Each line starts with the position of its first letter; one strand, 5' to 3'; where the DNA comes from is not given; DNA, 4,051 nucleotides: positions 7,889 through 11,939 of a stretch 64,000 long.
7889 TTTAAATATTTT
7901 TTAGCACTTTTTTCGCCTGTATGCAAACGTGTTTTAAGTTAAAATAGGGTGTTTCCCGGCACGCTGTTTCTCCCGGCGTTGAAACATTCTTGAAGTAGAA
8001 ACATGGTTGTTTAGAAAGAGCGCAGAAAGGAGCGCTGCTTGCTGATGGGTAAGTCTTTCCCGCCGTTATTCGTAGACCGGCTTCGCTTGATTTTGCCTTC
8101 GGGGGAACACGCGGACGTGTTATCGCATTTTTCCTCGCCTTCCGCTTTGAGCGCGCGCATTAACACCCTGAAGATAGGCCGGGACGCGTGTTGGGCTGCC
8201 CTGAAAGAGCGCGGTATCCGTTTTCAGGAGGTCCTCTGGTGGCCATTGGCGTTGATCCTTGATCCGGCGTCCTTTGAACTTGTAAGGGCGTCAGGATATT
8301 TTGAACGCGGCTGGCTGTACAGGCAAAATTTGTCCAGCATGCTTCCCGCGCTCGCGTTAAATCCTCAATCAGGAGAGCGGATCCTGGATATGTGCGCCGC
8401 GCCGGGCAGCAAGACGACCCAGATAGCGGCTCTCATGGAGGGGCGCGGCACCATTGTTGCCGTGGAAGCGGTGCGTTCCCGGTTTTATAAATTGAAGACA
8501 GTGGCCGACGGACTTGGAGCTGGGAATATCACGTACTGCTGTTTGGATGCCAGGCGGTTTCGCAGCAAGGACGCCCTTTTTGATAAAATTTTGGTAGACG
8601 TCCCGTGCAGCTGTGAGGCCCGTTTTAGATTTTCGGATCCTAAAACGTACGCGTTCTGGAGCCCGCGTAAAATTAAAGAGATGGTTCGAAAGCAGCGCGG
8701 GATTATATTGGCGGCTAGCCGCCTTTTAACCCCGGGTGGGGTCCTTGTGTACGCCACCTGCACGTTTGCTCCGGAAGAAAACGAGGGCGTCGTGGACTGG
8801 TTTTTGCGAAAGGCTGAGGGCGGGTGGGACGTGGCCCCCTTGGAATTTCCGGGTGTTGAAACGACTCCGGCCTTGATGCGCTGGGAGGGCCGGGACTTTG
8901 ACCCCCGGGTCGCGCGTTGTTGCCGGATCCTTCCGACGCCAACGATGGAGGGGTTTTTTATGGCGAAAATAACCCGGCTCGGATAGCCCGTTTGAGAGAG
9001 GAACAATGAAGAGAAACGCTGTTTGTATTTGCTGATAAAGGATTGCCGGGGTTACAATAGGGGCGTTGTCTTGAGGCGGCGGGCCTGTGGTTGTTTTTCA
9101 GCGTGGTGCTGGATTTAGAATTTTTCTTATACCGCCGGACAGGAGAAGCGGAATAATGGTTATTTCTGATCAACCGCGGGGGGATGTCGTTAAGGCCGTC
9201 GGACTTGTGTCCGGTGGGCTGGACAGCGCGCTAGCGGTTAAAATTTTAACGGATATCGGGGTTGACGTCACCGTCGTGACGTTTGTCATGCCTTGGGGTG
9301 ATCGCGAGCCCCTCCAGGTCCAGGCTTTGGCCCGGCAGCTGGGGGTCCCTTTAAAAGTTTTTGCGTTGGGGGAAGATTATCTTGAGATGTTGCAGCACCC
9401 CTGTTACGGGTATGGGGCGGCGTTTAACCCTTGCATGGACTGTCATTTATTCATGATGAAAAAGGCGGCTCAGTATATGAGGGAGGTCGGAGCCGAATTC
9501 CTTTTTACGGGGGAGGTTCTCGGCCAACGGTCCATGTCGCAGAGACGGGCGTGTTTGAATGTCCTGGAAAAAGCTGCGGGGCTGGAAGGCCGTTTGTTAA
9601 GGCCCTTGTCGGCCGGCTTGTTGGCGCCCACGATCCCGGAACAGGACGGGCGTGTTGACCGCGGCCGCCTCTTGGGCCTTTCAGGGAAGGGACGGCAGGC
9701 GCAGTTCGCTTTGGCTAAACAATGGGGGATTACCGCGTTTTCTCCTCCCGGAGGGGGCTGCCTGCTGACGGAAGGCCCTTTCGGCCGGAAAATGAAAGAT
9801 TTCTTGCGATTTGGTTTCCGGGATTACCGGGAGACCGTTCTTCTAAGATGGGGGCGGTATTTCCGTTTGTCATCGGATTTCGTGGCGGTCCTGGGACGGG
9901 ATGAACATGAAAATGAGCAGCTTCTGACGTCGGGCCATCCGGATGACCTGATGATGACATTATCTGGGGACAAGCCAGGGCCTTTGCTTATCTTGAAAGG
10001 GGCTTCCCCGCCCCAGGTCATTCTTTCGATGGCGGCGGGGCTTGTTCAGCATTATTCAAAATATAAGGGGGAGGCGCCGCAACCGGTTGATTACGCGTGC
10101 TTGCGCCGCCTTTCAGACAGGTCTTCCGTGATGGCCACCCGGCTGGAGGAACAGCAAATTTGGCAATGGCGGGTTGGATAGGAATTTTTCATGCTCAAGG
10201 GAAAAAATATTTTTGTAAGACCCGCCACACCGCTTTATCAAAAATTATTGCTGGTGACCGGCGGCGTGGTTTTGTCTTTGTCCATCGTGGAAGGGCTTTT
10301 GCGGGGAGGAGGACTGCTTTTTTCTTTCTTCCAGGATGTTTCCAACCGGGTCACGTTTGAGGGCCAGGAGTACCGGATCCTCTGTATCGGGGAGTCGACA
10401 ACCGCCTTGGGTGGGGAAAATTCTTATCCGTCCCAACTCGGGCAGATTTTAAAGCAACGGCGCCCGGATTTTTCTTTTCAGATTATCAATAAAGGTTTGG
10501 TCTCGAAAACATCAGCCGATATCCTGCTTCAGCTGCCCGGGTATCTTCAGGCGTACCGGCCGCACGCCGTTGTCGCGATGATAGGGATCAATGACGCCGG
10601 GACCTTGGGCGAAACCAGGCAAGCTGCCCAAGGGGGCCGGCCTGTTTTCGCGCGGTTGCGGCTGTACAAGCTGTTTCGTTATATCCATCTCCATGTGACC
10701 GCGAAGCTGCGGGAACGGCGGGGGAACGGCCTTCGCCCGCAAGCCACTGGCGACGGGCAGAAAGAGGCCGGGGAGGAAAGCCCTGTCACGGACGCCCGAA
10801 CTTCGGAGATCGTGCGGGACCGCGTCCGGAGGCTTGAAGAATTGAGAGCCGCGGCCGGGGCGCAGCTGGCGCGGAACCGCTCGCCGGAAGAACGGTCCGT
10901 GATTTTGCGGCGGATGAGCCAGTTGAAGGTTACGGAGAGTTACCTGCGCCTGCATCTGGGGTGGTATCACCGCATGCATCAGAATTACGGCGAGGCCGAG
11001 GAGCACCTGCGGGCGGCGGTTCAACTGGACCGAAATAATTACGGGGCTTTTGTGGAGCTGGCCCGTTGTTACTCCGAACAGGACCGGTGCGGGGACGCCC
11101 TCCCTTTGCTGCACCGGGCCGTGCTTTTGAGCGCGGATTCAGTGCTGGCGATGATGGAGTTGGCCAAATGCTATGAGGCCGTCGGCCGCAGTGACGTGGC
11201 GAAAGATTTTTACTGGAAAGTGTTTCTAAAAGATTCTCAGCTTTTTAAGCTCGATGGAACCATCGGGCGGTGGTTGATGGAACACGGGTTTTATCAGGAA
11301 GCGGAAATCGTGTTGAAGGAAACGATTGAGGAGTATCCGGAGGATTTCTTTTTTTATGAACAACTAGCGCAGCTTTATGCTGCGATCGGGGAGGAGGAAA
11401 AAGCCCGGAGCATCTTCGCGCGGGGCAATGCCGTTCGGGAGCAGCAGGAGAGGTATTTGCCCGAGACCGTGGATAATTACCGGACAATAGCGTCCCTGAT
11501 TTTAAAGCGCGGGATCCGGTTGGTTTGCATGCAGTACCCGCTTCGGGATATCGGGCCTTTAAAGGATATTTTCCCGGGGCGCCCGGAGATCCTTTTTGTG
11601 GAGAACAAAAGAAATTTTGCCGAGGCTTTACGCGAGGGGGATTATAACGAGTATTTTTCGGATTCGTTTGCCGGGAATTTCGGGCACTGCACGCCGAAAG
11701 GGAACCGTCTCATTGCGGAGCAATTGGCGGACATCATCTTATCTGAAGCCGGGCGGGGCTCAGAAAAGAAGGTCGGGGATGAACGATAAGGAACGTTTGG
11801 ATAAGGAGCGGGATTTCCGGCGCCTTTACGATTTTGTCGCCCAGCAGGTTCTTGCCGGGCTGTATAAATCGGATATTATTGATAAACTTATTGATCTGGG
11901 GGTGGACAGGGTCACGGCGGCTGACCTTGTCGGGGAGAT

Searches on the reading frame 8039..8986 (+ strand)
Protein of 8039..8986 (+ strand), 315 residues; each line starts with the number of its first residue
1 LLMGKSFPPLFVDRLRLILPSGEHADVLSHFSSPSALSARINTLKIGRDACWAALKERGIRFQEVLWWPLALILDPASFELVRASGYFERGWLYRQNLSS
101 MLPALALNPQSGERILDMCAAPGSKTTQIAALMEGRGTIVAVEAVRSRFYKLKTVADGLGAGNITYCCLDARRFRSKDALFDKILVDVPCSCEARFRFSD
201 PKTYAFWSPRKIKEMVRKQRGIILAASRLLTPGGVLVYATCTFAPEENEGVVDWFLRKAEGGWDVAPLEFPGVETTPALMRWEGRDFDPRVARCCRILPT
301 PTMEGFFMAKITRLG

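Call 59: search_protein_families(library=pfam, proteins=[window:8039-8986:+], max_evalue=0.0001)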
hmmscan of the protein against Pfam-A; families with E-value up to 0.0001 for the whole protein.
window:8039-8986:+ (315 aa): 4 families
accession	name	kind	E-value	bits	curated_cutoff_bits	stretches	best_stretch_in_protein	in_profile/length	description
PF01189.24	Methyltr_RsmB-F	-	1e-44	153.1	27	1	105-311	2-198/199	16S rRNA methyltransferase RsmB/F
PF22458.1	RsmF-B_ferredox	-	4.8e-07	30.3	27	1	8-75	2-68/74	Methyltr_RsmF/B-like, ferredoxin-like domain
PF13847.12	Methyltransf_31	-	9.7e-06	25.8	27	1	110-242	2-113/145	Methyltransferase domain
PF17125.10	Methyltr_RsmF_N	-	2.2e-05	25.2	34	1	8-97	2-85/86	N-terminal domain of 16S rRNA methyltransferase RsmF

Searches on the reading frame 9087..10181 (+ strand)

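Call 6: search_protein_families(library=pfam, proteins=[window:9087-10181:+], max_evalue=0.01)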
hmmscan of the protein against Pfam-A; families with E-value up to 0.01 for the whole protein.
window:9087-10181:+ (364 aa): 6 families
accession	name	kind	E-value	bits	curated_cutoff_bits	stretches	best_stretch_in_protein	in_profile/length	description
PF18297.6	NFACT-R_2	-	2.3e-10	41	26.9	1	256-362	1-104/104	NFACT protein RNA binding domain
PF02568.20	ThiI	-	1.7e-07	31.5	20.5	1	36-174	5-144/197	Thiamine biosynthesis protein (ThiI)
PF03054.22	tRNA_Me_trans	-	4.4e-06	26.9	20.6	1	38-143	4-126/202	tRNA methyl transferase HUP domain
PF24167.1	DUF7411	-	0.00019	21.5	28.7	1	37-102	3-66/194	Family of unknown function (DUF7411)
PF06508.19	QueC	-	0.0037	17.2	22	0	36-91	1-57/210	Queuosine biosynthesis protein QueC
PF05670.18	NFACT-R_1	-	0.0072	17.3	29.8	0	257-326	3-75/112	NFACT protein RNA binding domain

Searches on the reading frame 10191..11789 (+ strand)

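Call 6: search_protein_families(library=pfam, proteins=[window:10191-11789:+], max_evalue=0.01)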
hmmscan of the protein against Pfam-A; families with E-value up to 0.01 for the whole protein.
window:10191-11789:+ (532 aa): 14 families
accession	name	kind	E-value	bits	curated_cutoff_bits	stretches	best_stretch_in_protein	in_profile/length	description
PF14559.12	TPR_19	-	8e-14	52.2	25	2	263-299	4-40/68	Tetratricopeptide repeat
PF13472.12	Lipase_GDSL_2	-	1.3e-08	36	32.9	1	65-166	1-97/178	GDSL-like Lipase/Acylhydrolase family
PF13432.12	TPR_16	-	1.7e-08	35.2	32.7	0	290-337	3-50/65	Tetratricopeptide repeat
PF13428.12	TPR_14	-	1.7e-08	34.8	23.5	0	253-292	4-43/44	Tetratricopeptide repeat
PF13431.12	TPR_17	-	2.4e-08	34.1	24.4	1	376-406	3-33/34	Tetratricopeptide repeat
PF07719.23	TPR_2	-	6.4e-08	32.6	27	1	255-283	6-34/34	Tetratricopeptide repeat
PF13424.12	TPR_12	-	9e-07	29.4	30.1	0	287-341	6-68/77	Tetratricopeptide repeat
PF25182.1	NonGDSL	-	1.3e-05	25.1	80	1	58-136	25-107/220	Non-GDSL lipase-like family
PF13181.12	TPR_8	-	3.2e-05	24.2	25.7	0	264-283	15-34/34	Tetratricopeptide repeat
PF13374.12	TPR_10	-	0.00012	22.4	27.5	0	254-279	6-31/42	Tetratricopeptide repeat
PF22860.2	DUF7017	-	0.00014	22.3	27.5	0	360-415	9-63/141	Domain of unknown function (DUF7017)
PF13174.12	TPR_6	-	0.00055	20.9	26.3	0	320-341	2-23/33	Tetratricopeptide repeat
PF04311.20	DUF459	-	0.0015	18.4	27.2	1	100-144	36-80/197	Protein of unknown function (DUF459)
PF00657.28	Lipase_GDSL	-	0.0039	17.8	23.6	0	63-139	1-92/208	GDSL-like Lipase/Acylhydrolase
